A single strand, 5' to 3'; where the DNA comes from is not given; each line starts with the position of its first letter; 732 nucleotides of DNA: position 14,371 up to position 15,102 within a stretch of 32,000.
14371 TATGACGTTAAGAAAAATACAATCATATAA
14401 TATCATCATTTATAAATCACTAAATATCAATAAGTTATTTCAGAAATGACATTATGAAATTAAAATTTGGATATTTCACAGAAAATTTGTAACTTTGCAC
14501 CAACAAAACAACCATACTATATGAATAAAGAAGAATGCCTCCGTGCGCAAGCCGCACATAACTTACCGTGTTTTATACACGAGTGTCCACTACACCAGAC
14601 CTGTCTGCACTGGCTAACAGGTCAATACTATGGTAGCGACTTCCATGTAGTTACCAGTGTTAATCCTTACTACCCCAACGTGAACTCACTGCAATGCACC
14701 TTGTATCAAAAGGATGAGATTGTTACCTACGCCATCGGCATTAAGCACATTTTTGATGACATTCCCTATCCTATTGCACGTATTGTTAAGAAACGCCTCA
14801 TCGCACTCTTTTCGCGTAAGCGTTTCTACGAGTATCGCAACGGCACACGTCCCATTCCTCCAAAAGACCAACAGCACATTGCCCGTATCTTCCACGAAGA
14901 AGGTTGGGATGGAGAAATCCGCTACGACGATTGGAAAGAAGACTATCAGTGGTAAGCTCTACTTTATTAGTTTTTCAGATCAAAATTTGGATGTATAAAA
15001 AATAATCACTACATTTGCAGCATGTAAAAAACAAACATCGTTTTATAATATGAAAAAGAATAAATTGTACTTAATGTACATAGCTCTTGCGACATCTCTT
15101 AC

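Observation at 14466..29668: Convergent surface-protein module: each of two paralogous small Cys-rich proteins precedes a large cell-surface protein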

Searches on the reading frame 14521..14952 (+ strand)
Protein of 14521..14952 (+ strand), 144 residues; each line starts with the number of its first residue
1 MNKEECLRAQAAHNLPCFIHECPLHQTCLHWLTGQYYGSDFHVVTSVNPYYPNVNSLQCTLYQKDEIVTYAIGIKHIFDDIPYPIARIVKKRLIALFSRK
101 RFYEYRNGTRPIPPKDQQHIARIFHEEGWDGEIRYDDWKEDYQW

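Call 5: search_protein_families(library=pfam, proteins=[window:14521-14952:+], max_evalue=0.01)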
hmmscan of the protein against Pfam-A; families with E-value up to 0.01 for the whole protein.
window:14521-14952:+ (144 aa): 1 family
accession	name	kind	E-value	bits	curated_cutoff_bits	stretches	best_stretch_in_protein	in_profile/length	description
PF19555.4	DUF6078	-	1.5e-36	126.3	27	1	16-144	17-145/145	Family of unknown function (DUF6078)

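Call 6: search_protein_families(library=ncbifam, proteins=[window:14521-14952:+], max_evalue=0.01)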
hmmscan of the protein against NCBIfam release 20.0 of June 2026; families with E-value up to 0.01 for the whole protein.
window:14521-14952:+ (144 aa): 0 families

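Call 12: find_homologous_proteins(query=window:14521-14952:+, max_evalue=0.001)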
Query window:14521-14952:+ (144 aa): 52 proteins with E <= 0.001 among 55 candidates.
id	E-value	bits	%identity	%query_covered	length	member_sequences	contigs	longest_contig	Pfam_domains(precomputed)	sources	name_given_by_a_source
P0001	1.5e-82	293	82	100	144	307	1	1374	PF19555.5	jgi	jgi:hypothetical protein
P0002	2.8e-80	285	79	100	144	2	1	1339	PF19555.5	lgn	-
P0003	3.9e-80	285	79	100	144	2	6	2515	PF19555.5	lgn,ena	-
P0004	1.0e-79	284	78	100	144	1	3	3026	PF19555.5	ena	-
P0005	1.4e-79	283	78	100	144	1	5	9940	PF19555.5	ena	-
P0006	1.9e-79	283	78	100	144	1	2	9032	PF19555.5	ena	-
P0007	2.4e-79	282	78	100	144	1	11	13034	PF19555.5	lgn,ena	-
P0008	4.7e-79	282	78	100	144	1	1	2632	PF19555.5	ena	-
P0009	6.5e-79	281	78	100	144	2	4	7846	PF19555.5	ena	-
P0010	8.2e-79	281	78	100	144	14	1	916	PF19555.5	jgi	jgi:hypothetical protein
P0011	1.3e-78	280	77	100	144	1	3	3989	PF19555.5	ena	-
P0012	2.7e-78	279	80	100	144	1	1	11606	PF19555.5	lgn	-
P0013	3.7e-78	279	77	100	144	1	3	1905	PF19555.5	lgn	-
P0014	5.0e-78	278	80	100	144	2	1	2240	PF19555.5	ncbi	-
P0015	5.4e-78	278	80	100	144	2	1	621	PF19555.5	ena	-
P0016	7.9e-78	278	80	100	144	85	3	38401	PF19555.5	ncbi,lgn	-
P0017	7.9e-78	278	80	100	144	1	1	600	PF19555.5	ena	-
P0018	8.7e-78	277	80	100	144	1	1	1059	PF19555.5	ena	-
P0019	1.3e-77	277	77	100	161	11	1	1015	PF19555.5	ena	-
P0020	4.2e-77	275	80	100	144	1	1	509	PF19555.5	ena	-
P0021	5.1e-74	265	76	100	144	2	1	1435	PF19555.5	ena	-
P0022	1.6e-73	263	74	100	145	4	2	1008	PF19555.5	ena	-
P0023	1.2e-71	257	72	100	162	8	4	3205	PF19555.5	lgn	-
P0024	1.0e-70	254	74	100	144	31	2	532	PF19555.5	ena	-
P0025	1.2e-70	254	72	100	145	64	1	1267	PF19555.5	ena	-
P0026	3.6e-70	253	72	100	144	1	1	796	PF19555.5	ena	-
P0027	4.4e-70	252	72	100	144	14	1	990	PF19555.5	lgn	-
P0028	1.0e-69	251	73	100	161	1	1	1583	PF19555.5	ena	-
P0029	1.2e-69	251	73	100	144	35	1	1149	PF19555.5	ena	-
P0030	1.4e-69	251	72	100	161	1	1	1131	PF19555.5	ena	-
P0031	4.0e-69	249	72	100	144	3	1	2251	PF19555.5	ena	-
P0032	8.0e-69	248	70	100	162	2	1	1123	PF19555.5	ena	-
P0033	2.7e-67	243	71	100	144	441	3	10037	PF19555.5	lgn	-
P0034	2.2e-66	240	90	78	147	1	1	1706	PF19555.5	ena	-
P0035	1.0e-63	232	69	100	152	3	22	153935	PF19555.5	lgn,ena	-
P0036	1.1e-58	215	80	78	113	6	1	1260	PF19555.5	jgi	jgi:hypothetical protein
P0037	2.1e-58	214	65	100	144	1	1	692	PF19555.5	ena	-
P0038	7.0e-53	196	61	100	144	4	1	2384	PF19555.5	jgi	-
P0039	2.4e-51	191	58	100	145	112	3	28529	PF19555.5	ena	-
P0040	3.9e-50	188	57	100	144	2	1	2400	PF19555.5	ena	-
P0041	1.5e-49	186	87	63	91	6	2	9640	PF19555.5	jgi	jgi:hypothetical protein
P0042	2.1e-49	185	57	100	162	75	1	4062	PF19555.5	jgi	-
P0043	7.2e-49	183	58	100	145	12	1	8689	PF19555.5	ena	-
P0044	2.3e-45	172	53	100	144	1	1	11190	PF19555.5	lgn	-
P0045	5.7e-44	167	68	78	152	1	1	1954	PF19555.5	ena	-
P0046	6.3e-41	158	80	57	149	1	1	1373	PF19555.5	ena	-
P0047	1.0e-40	157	49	100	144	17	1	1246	PF19555.5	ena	-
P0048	4.9e-40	155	48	100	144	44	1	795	PF19555.5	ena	-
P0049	5.1e-40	155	48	100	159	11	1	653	PF19555.5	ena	-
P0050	1.3e-39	153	53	95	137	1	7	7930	PF19555.5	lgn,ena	-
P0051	9.9e-38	147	44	100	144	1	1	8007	PF19555.5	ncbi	-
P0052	1.6e-37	147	79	58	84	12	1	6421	PF19555.5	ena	-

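Call 17: find_related_loci(query=A1, collection=genome_contigs, flank=10000)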
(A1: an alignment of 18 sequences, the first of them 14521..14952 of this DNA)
Query A1 (144 aa) in genome_contigs; peptide patterns used: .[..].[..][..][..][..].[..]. (x = any residue, [..] = any of these).
40 stretches matched a pattern; 31 encode a relative of the query (tblastn E <= 1e-3); 31 distinct loci.
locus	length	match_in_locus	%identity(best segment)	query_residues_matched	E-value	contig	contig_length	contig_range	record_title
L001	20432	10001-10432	100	1-144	9e-99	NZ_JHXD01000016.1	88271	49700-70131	Xylanibacter ruminicola Ga6B6 T500DRAFT_scaffold00016.16_C, whole genome shotgun sequence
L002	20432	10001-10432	99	1-144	7e-98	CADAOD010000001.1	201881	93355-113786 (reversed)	MAG: uncultured Prevotellaceae bacterium isolate RUG13469 genome assembly, contig: RUG13469_asm_1, whole genome shotgun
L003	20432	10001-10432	99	1-144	7e-98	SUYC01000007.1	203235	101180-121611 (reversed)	MAG: Xylanibacter ruminicola isolate SIG140 NODE_123_length_203235_cov_137.920077, whole genome shotgun sequence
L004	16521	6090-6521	90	1-144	2e-91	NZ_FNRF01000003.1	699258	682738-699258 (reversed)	Xylanibacter ruminicola strain D31d, whole genome shotgun sequence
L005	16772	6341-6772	79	1-144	2e-81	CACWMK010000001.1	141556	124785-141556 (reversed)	MAG: uncultured Prevotellaceae bacterium isolate RUG10713 genome assembly, contig: RUG10713_asm_1, whole genome shotgun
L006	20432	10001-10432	74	1-144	1e-73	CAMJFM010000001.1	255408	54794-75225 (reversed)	MAG: uncultured Prevotella sp. isolate SRR12081303_bin.77_metaWRAP_v1.3_MAG genome assembly, contig: ERZ12289767.31, who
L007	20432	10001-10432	70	1-144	6e-70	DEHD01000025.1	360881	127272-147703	MAG TPA_asm: Prevotella sp. UBA2809 UBA2809_contig_17, whole genome shotgun sequence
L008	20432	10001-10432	69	1-144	4e-69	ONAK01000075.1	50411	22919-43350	uncultured Prevotella sp. isolate RUG126 genome assembly, contig: scaffold_2705, whole genome shotgun sequence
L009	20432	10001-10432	57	1-144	2e-53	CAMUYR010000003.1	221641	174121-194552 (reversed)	MAG TPA_asm: uncultured Prevotella sp. isolate SRR8387720_bin.64_metaWRAP_v1.3_MAG genome assembly, contig: ERZ14209546.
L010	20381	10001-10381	33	17-144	2e-16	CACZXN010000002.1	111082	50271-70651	MAG: uncultured Bacteroidales bacterium isolate RUG13039 genome assembly, contig: RUG13039_asm_2, whole genome shotgun s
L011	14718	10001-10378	30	17-144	2e-15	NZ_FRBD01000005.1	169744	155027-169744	Xylanibacter ruminicola strain KHT3, whole genome shotgun sequence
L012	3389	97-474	29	17-144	5e-14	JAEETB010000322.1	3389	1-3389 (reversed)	MAG: Prevotella sp. isolate Tb.RUG.396 NODE_141318_length_3389_cov_44.922747, whole genome shotgun sequence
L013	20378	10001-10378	27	17-144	1e-13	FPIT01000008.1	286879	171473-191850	Prevotellaceae bacterium HUN156 genome assembly, contig: IE21DRAFT_scaffold00006.6, whole genome shotgun sequence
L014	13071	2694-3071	28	17-144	2e-13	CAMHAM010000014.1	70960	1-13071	MAG: uncultured Prevotella sp. isolate SRR11784292_bin.4_metaWRAP_v1.3_MAG genome assembly, contig: ERZ12202954.191, who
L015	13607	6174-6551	27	17-144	6e-13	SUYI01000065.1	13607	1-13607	MAG: Prevotella sp. isolate SIG146 NODE_2820_length_13607_cov_7.754398, whole genome shotgun sequence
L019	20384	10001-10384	28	15-144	4e-12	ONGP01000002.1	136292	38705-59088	uncultured Prevotella sp. isolate RUG295 genome assembly, contig: scaffold_59, whole genome shotgun sequence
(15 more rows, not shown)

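Call 23: predict_structure(alignment_id=A1)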
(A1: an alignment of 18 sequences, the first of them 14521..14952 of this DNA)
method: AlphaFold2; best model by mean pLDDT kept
length: 144 residues; sequences in the alignment: 18
mean_pLDDT: 78.5   pTM: 0.65
mean pLDDT of the five models: 78.5, 70.3, 69.2, 68.4, 68.1
residues with pLDDT >= 90: 51; 70-90: 32; 50-70: 61; < 50: 0
segments of 3 or more residues with pLDDT < 50: none
pLDDT, mean of each block of 10 residues (from residue 1): 63 60 65 61 67 71 74 90 93 95 92 92 92 89 66
secondary structure, 60 per line:
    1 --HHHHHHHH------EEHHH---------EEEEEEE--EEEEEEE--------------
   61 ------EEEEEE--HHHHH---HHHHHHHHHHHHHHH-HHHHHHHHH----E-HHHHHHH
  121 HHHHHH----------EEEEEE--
elements in order: H3-10 E31-37 E40-46 E67-72 H75-79 H83-97 H99-107 H114-126 E137-142

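Call 26: search_protein_representatives(alignment_id=A1)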
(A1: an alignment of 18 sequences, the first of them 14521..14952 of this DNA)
Query: 18 sequences, 146 profile positions. Proteins with E-value up to 0.001 (for the whole library): 1247; up to 1e-10: 775; up to 1e-30: 56. The best 150 are listed.
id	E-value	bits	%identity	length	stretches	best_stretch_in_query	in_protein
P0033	1.5e-58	213.2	-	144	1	1-144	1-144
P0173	1.6e-52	193.7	-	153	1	1-144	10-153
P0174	7.6e-42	159.0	-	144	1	1-144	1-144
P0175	1.3e-40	155.0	-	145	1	3-144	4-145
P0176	1.2e-39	151.9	-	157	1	1-144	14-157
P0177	2.4e-39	150.9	-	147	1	2-144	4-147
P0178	2.7e-39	150.7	-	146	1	7-145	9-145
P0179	3.4e-39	150.4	-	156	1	5-145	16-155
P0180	2.3e-38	147.7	-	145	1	1-144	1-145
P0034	2.5e-38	147.6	-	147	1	1-104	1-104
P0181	1.7e-37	144.9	-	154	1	1-144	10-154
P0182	5.0e-37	143.4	-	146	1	3-146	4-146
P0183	5.5e-37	143.2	-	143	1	7-146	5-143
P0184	7.8e-37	142.8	-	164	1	3-144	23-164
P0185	2.4e-36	141.2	-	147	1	9-144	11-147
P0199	1.2e-33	132.4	-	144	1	9-145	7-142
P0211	1.1e-32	129.4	-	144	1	1-144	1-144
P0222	7.4e-31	123.4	-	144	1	1-144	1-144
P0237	1.1e-29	119.6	-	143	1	4-144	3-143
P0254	1.8e-28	115.6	-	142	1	1-144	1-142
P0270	1.5e-27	112.6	-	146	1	1-145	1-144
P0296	4.2e-26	107.9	-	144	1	1-144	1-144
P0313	2.4e-25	105.5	-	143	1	1-144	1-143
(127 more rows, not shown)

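Call 27: fold_search(model_id=the predicted structure, library=pdb)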
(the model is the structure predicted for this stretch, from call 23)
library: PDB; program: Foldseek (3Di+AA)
matches with E <= 10: 64; with E <= 0.001: 0
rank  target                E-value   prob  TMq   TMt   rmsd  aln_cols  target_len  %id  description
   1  1rqu_A                1.6e+00  0.06  0.15  0.17   9.6        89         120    7  NMR structure of L7 dimer from E.coli (released 2004-03-02)
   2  5t2k_D                2.5e+00  0.07  0.24  0.17   8.2       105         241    8  Geobacillus stearothermophilus HemQ with Manganese-Coproporphyrin III (released 2017-01-18)
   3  9pc5_C                2.5e+00  0.03  0.18  0.11  13.3       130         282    8  Crystal structure of Rv0097 with 5 mM CADA soaked (CADA not bound) (released 2026-03-11)
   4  5t2k_B                2.7e+00  0.07  0.24  0.17   8.2       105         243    8  Geobacillus stearothermophilus HemQ with Manganese-Coproporphyrin III (released 2017-01-18)
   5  8adl_W                2.7e+00  0.02  0.13  0.04  12.9        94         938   18  Cryo-EM structure of the SEA complex (released 2022-11-02)
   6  5t2k_C                3.4e+00  0.06  0.24  0.17   8.2       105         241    8  Geobacillus stearothermophilus HemQ with Manganese-Coproporphyrin III (released 2017-01-18)
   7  4wws_B                3.4e+00  0.02  0.17  0.13  13.5       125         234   14  Structure of Chlorite dismutase-like Protein from Listeria monocytogenes (released 2015-02-04)
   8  5tzf_B                3.7e+00  0.09  0.26  0.40   4.1        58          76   14  Structure of the BldD CTD(D116A)-(c-di-GMP)2 intermediate, form 1 (released 2017-04-19)
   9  9pas_B                3.7e+00  0.02  0.18  0.11  13.5       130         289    8  Crystal structure of Rv0097 G204F variant with vanadyl and CADA bound (released 2026-03-11)
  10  6fxj_A                3.9e+00  0.06  0.24  0.16   8.0       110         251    4  Structure of coproheme decarboxylase from Listeria monocytogenes in complex with iron coproporphyrin III (released 2019-07-10)
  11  9pau_A                3.9e+00  0.02  0.18  0.11  14.0       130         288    8  Crystal structure of Rv0097 G204F variant with vanadyl and CABA bound (released 2026-03-11)
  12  4wws_C                3.9e+00  0.02  0.17  0.12  13.2       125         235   17  Structure of Chlorite dismutase-like Protein from Listeria monocytogenes (released 2015-02-04)
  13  9pco_B                4.4e+00  0.02  0.18  0.11  13.3       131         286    8  Crystal structure of Rv0097 with 5 mM CADA soaked (CADA not bound) and 5 mM alpha-ketoglutarate soaked (alpha-ketoglut (released 2026-03-11)
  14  5t2k_A                4.7e+00  0.04  0.24  0.17   8.2       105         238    8  Geobacillus stearothermophilus HemQ with Manganese-Coproporphyrin III (released 2017-01-18)
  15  9pcl_C                4.7e+00  0.02  0.18  0.11  13.3       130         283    8  Crystal structure of Rv0097 with 10 mM CADA soaked (CADA bound) (released 2026-03-11)
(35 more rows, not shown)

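Call 28: find_homologous_proteins(query=A1, max_evalue=0.001)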
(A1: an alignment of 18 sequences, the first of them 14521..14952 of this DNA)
Query A1 (18 sequences) (144 aa, profile of the alignment): 331 proteins with E <= 0.001 among 453 candidates; the best 120 are listed.
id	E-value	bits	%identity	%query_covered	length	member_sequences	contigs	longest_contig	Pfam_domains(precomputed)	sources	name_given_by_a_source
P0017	3.0e-63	230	80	100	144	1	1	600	PF19555.5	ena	-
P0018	3.5e-63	230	80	100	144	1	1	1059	PF19555.5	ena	-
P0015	4.7e-63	229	80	100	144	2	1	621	PF19555.5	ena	-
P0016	7.7e-63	229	80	100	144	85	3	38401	PF19555.5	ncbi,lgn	-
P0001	8.5e-63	229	82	100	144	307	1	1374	PF19555.5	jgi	jgi:hypothetical protein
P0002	9.1e-63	229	79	100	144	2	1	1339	PF19555.5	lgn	-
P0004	1.1e-62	228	78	100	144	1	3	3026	PF19555.5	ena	-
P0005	1.6e-62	228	78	100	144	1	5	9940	PF19555.5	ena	-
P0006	1.6e-62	228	78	100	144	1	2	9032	PF19555.5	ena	-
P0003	1.7e-62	228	79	100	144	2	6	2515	PF19555.5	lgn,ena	-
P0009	1.9e-62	228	78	100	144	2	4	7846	PF19555.5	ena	-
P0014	2.8e-62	227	80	100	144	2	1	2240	PF19555.5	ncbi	-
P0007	2.8e-62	227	78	100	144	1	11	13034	PF19555.5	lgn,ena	-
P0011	4.1e-62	226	77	100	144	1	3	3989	PF19555.5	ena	-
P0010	4.6e-62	226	78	100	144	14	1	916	PF19555.5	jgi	jgi:hypothetical protein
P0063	4.9e-62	226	29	89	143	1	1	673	PF19555.5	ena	-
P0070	6.5e-62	226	29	89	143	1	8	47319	PF19555.5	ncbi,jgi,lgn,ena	jgi:hypothetical protein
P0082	6.5e-62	226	29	89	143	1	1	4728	PF19555.5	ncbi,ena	-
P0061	6.8e-62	226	28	89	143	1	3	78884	PF19555.5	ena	-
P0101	7.2e-62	226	29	89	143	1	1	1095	PF19555.5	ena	-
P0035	7.3e-62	226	69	100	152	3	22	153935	PF19555.5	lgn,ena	-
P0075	9.0e-62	225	29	89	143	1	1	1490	PF19555.5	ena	-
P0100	9.2e-62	225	30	89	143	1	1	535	PF19555.5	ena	-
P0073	9.8e-62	225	29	89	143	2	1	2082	PF19555.5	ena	-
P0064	1.0e-61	225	28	89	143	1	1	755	PF19555.5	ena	-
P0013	1.0e-61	225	77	100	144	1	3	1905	PF19555.5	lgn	-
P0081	1.0e-61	225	29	89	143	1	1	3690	PF19555.5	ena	-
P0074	1.1e-61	225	29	89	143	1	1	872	PF19555.5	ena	-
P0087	1.1e-61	225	29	89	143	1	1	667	PF19555.5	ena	-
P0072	1.3e-61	225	28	89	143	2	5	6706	PF19555.5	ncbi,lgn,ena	-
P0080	1.4e-61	225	29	89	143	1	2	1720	PF19555.5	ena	-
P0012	1.4e-61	225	80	100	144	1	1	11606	PF19555.5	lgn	-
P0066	1.4e-61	225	29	89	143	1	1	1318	PF19555.5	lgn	-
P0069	1.6e-61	224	28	89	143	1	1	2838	PF19555.5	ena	-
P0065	1.7e-61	224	28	89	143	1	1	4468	PF19555.5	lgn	-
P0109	2.0e-61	224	30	89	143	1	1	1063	PF19555.5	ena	-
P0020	2.0e-61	224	80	100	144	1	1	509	PF19555.5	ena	-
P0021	2.0e-61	224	76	100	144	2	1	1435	PF19555.5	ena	-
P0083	2.1e-61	224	29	89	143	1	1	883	PF19555.5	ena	-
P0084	2.1e-61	224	28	89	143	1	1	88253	PF19555.5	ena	-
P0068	2.2e-61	224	28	89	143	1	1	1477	PF19555.5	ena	-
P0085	2.4e-61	224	29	89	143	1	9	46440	PF19555.5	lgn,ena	-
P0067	2.6e-61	224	28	89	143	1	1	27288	PF19555.5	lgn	-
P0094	2.7e-61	224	27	89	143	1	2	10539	PF19555.5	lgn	-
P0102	2.8e-61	224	29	89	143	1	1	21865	PF19555.5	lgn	-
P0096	2.9e-61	224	29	89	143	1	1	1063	PF19555.5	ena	-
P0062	3.0e-61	224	28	89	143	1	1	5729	PF19555.5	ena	-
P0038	3.2e-61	224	61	100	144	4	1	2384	PF19555.5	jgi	-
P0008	4.0e-61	223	78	100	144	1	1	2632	PF19555.5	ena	-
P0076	4.4e-61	223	28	89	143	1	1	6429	PF19555.5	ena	-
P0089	4.9e-61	223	28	89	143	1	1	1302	PF19555.5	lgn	-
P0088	5.0e-61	223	27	89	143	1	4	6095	PF19555.5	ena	-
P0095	5.2e-61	223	28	89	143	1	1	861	PF19555.5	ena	-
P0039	5.3e-61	223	58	100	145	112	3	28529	PF19555.5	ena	-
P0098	5.6e-61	223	29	89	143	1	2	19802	PF19555.5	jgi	-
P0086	5.7e-61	223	28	89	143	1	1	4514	PF19555.5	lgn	-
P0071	5.7e-61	223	28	89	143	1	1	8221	PF19555.5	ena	-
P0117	5.9e-61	223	28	89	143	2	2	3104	PF19555.5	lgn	-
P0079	6.2e-61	223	28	89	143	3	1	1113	PF19555.5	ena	-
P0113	6.6e-61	222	27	89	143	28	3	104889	PF19555.5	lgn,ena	-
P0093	6.7e-61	222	29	89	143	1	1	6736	PF19555.5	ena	-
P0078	8.0e-61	222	27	89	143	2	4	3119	PF19555.5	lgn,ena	-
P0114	8.7e-61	222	28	89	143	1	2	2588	PF19555.5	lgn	-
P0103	9.0e-61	222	28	89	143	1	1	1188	PF19555.5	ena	-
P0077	9.1e-61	222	27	89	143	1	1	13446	PF19555.5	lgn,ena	-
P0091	1.0e-60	222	28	89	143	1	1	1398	PF19555.5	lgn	-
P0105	1.5e-60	221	28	89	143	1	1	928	PF19555.5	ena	-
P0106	1.7e-60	221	27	89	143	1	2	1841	PF19555.5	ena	-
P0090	1.9e-60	221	28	89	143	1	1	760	PF19555.5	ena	-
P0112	2.5e-60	221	29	89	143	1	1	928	PF19555.5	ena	-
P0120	2.6e-60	221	28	89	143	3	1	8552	PF19555.5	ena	-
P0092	2.8e-60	220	27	89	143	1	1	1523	PF19555.5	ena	-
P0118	3.4e-60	220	29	89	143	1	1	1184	PF19555.5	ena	-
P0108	3.9e-60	220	28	89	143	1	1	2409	PF19555.5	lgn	-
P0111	4.0e-60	220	27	89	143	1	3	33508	PF19555.5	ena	-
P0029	5.2e-60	220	73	100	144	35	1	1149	PF19555.5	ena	-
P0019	6.9e-60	219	77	100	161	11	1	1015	PF19555.5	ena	-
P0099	7.6e-60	219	27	89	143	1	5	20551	PF19555.5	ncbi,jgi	jgi:hypothetical protein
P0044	9.2e-60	219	53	100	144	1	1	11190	PF19555.5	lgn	-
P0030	9.6e-60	219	72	100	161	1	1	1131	PF19555.5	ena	-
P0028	1.1e-59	219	73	100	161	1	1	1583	PF19555.5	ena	-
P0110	1.3e-59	218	27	89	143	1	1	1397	PF19555.5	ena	-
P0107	1.4e-59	218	27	89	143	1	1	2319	PF19555.5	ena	-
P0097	1.6e-59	218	27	89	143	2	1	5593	PF19555.5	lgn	-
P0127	1.9e-59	218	27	89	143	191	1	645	PF19555.5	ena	-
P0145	2.3e-59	217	27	89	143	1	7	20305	PF19555.5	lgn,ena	-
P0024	2.4e-59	217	74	100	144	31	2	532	PF19555.5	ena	-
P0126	3.3e-59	217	27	89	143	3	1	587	PF19555.5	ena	-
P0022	3.3e-59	217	74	100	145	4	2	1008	PF19555.5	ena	-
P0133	3.7e-59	217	27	89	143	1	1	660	PF19555.5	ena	-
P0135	4.6e-59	217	27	89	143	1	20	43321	PF19555.5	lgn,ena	-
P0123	8.5e-59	216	29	89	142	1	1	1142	PF19555.5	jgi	jgi:hypothetical protein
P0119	1.3e-58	215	28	89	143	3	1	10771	PF19555.5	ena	-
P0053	1.3e-58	215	27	89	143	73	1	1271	PF19555.5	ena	-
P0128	1.4e-58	215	27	89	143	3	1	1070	PF19555.5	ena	-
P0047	1.8e-58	215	49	100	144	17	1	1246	PF19555.5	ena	-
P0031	3.6e-58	214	72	100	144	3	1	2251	PF19555.5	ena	-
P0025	3.8e-58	214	72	100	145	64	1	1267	PF19555.5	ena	-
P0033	4.8e-58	213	71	100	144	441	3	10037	PF19555.5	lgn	-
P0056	5.2e-58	213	27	100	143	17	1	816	PF19555.5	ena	-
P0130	7.4e-58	213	32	89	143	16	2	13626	PF19555.5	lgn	-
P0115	9.1e-58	212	27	89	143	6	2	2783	PF19555.5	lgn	-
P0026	1.5e-57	212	72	100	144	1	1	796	PF19555.5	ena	-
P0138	1.8e-57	211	25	89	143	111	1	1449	PF19555.5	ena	-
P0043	2.2e-57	211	58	100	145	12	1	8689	PF19555.5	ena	-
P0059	2.9e-57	211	26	100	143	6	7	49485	PF19555.5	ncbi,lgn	-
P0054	3.1e-57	211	26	89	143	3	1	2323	PF19555.5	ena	-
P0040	3.2e-57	211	57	100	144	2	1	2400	PF19555.5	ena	-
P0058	9.5e-57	209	26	100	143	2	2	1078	PF19555.5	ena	-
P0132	1.2e-56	209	28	100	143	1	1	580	PF19555.5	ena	-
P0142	1.3e-56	209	27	89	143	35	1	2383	PF19555.5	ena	-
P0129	1.4e-56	208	29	86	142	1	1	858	PF19555.5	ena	-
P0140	1.8e-56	208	31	89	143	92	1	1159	PF19555.5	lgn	-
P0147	2.4e-56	208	27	89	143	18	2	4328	PF19555.5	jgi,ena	jgi:hypothetical protein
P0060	2.9e-56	207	26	100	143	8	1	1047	PF19555.5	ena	-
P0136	3.4e-56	207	26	90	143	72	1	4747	PF19555.5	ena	-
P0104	4.4e-56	207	25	89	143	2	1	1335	PF19555.5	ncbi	-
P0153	5.7e-56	206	23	92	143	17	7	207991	PF19555.5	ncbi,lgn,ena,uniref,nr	ncbi:DUF6078 family protein [Prevotella sp. FD3004]|uniref:DUF6078 family protein n=1 Tax=Prevotella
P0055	5.9e-56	206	24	89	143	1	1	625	PF19555.5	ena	-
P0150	6.0e-56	206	25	89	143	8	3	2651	PF19555.5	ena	-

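Call 32: search_protein_families(library=padloc, proteins=[window:14521-14952:+, L019:8619-9827:+], max_evalue=0.01)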
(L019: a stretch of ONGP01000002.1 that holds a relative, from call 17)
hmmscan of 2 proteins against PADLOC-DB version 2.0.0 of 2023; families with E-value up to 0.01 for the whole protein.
window:14521-14952:+ (144 aa): 0 families

L019:8619-9827:+ (403 aa): 1 family
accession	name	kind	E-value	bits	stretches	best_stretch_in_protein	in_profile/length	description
PDLC02979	AriA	-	0.0077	14.1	0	159-358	27-201/373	-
